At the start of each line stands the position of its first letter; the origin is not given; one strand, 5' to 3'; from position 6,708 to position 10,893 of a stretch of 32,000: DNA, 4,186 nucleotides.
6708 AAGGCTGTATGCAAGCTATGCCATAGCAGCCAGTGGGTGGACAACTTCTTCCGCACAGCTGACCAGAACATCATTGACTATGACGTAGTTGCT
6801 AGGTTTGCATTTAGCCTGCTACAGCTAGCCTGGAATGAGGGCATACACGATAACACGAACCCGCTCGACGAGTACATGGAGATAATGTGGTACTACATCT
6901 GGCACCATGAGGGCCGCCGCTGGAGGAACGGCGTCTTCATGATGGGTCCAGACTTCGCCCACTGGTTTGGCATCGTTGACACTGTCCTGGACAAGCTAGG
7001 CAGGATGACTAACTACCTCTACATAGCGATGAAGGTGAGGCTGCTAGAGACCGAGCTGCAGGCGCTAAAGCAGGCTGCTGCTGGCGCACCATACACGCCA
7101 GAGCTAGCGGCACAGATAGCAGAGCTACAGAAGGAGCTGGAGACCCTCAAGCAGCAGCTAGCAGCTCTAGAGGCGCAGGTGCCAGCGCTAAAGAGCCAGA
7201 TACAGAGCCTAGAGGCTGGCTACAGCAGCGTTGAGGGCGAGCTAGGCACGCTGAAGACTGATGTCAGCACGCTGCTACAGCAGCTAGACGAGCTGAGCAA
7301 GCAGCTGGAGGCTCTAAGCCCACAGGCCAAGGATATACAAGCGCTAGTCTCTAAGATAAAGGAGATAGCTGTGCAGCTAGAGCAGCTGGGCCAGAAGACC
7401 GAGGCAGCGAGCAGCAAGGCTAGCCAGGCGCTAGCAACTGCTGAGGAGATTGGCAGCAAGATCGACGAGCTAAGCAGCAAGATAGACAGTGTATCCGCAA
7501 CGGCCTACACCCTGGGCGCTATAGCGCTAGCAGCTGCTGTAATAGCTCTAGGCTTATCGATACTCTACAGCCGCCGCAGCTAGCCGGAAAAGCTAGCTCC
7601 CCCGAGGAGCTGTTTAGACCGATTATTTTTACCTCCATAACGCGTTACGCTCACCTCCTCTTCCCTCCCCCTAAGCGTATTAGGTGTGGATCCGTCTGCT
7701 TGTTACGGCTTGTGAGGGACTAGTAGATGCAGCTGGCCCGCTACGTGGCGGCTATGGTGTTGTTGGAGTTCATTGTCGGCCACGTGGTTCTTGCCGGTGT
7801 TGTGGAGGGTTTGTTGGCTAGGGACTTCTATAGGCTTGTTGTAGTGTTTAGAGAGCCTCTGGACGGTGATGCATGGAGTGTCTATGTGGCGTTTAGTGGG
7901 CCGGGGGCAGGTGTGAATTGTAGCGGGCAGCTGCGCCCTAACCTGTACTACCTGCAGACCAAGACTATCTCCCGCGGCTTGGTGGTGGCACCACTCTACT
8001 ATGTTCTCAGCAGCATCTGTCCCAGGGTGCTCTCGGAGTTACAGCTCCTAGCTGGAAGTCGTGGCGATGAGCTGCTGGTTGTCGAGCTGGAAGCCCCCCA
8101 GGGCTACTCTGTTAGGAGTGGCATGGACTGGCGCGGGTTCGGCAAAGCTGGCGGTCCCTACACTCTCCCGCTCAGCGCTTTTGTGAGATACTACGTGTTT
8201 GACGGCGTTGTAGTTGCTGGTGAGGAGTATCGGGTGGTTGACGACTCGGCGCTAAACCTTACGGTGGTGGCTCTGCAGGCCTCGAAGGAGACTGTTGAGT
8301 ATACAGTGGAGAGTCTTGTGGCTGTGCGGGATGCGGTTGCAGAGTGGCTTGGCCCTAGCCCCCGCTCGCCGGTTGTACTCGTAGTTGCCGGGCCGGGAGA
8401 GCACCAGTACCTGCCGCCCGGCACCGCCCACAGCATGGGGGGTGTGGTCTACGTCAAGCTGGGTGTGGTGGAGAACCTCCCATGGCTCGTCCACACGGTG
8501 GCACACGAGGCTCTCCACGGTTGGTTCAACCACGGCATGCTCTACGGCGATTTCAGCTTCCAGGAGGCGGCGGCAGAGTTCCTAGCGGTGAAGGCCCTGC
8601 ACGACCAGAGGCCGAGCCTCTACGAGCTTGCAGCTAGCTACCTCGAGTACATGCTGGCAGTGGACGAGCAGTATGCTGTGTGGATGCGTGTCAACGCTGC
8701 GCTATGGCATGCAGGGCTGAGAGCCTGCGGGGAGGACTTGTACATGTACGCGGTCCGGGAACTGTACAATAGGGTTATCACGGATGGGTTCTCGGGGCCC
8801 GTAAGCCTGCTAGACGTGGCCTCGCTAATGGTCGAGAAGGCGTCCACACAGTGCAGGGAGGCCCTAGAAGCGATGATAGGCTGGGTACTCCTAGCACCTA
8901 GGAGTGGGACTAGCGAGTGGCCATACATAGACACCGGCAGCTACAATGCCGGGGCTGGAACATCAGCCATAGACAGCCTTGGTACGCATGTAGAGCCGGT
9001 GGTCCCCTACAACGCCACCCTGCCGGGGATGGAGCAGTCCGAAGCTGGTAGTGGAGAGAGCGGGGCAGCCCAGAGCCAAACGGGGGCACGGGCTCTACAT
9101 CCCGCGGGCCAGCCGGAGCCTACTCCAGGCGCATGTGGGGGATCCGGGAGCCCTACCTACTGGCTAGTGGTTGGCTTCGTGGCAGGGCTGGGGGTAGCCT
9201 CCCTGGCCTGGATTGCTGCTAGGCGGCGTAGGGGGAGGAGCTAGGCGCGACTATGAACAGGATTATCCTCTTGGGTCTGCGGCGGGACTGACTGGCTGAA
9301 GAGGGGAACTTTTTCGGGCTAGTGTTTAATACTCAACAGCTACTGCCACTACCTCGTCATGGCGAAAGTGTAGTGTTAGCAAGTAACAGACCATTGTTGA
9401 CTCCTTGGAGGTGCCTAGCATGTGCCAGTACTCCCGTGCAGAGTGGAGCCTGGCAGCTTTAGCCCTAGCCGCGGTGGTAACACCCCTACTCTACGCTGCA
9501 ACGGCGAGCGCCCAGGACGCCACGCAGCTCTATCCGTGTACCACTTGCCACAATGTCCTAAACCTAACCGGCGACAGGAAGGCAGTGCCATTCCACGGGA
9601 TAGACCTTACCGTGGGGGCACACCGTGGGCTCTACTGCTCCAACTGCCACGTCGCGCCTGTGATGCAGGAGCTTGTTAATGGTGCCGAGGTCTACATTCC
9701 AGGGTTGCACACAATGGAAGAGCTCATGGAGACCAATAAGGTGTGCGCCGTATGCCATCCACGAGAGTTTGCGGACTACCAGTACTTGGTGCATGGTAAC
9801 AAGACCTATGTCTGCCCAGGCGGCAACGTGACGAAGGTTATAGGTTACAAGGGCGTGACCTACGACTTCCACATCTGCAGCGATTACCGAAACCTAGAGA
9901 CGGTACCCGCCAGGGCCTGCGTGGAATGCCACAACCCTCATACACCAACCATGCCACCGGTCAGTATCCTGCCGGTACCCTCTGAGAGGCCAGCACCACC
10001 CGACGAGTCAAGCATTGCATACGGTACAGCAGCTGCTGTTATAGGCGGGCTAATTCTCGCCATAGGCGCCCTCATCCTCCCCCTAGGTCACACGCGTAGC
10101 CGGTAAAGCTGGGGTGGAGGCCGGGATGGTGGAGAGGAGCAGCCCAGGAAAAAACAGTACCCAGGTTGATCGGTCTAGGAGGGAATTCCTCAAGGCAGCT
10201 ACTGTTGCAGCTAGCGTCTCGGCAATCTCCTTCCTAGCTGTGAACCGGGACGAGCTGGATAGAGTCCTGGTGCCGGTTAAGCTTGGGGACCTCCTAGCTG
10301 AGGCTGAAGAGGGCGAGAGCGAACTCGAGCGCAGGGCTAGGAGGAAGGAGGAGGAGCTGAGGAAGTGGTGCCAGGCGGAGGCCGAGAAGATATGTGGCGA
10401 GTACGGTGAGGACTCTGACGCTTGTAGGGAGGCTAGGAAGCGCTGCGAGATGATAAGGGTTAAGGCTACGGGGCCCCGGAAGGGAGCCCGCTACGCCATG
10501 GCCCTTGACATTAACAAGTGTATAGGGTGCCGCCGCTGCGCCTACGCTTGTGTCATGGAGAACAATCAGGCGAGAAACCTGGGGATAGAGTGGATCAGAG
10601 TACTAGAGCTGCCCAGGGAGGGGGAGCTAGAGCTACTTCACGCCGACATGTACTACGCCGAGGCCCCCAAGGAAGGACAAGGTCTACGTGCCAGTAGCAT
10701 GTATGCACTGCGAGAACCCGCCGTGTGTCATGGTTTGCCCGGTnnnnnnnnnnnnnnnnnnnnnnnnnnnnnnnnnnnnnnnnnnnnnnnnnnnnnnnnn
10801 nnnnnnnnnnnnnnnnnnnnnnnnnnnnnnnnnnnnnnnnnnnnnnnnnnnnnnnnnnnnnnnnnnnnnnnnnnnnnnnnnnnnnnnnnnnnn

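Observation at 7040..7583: HAO-like catalytic domain mounted on a ~150-aa coiled-coil stalk with a C-terminal membrane anchor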

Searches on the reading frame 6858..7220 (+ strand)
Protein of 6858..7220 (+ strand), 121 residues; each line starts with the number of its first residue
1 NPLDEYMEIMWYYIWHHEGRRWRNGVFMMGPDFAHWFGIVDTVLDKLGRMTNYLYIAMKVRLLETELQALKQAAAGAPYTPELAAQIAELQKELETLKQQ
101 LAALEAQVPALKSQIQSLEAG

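Call 47: search_solved_structures(query=window:6858-7220:+, max_evalue=10, show_alignments=1)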
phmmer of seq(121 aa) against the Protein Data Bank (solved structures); distinct sequences matched with E-value up to 10: 73 (the best 60 are shown).
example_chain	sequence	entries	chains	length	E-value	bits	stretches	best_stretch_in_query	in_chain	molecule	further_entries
9tlt_A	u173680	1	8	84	8.8e-06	29.4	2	83-118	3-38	Sc-apCC-2-KLHL20-4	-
9tls_A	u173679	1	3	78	4.9e-05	27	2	83-116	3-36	Sc-apCC-2-KLHL20-3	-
9tln_A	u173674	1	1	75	0.0015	22.2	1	83-117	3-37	Sc-apCC-2-BCL-xL-2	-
5xg2_A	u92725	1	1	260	0.004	20.8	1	57-116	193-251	Chromosome partition protein Smc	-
9tlv_A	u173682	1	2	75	0.0082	19.8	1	83-117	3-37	Sc-apCC-2-MCL-1-3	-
4rsj_A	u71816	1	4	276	0.016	18.8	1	59-119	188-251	Chromosome partition protein Smc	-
5mj3_C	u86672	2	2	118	0.02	18.6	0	94-118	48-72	ALPHABODY MA12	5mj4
9rgy_A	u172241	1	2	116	0.022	18.4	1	79-106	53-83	sc-apCC3-CW-0NTT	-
6ds9_A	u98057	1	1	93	0.033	17.8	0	85-118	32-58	de novo designed three helix bundle GRa3D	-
9tlo_A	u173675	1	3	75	0.035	17.8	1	83-117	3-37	Sc-apCC-2-BCL-xL-5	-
9tlq_A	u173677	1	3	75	0.041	17.5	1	83-117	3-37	Sc-apCC-2-BCL-xL-8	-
6z0l_B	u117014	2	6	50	0.049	17.3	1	63-112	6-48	Cys-N2 Strand | 'Cys-N2-SO3-' Strand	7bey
9tlp_A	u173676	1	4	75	0.049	17.3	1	83-117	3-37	Sc-apCC-2-BCL-xL-6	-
9tlm_A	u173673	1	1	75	0.05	17.3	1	83-117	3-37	Sc-apCC-2-MCL-1-1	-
6z0m_B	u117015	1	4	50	0.056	17.1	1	63-112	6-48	Cys-Ncap strand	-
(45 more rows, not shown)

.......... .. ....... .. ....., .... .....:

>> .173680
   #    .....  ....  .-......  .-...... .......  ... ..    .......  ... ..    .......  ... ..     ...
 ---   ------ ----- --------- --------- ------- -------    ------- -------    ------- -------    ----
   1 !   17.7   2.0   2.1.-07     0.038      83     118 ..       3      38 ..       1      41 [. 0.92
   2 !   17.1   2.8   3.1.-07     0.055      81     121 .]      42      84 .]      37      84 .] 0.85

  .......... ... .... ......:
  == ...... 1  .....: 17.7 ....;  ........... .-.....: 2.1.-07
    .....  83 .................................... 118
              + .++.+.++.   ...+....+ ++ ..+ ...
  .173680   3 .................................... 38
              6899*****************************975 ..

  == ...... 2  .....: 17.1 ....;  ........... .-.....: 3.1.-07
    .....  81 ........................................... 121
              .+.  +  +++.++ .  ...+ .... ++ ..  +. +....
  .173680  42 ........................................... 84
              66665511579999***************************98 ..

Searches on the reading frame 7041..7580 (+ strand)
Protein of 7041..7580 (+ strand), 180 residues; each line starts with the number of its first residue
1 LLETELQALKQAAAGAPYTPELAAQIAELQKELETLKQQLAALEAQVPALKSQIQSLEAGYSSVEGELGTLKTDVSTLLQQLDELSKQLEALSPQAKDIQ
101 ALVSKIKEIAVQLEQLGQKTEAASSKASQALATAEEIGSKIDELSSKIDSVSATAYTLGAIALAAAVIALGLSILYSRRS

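Call 61: find_homologous_proteins(query=window:7041-7580:+, max_evalue=0.001)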
Query seq(180 aa): 2957 candidates shared short words with the query, none scored E <= 0.001.

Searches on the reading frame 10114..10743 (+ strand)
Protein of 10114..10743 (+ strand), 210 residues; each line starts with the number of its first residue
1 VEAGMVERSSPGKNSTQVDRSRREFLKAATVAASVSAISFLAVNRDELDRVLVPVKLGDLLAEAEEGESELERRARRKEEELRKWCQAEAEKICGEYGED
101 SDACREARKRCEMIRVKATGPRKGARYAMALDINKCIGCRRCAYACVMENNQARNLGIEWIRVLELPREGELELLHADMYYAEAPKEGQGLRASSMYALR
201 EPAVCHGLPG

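Call 18: search_protein_families(library=pfam, proteins=[window:10114-10743:+], max_evalue=0.001)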
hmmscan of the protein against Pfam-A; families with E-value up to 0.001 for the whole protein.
window:10114-10743:+ (210 aa): 1 family
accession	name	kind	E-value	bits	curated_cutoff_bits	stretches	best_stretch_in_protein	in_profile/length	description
PF12797.12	Fer4_2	-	0.00035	20.8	24.5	1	128-146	2-20/22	4Fe-4S binding domain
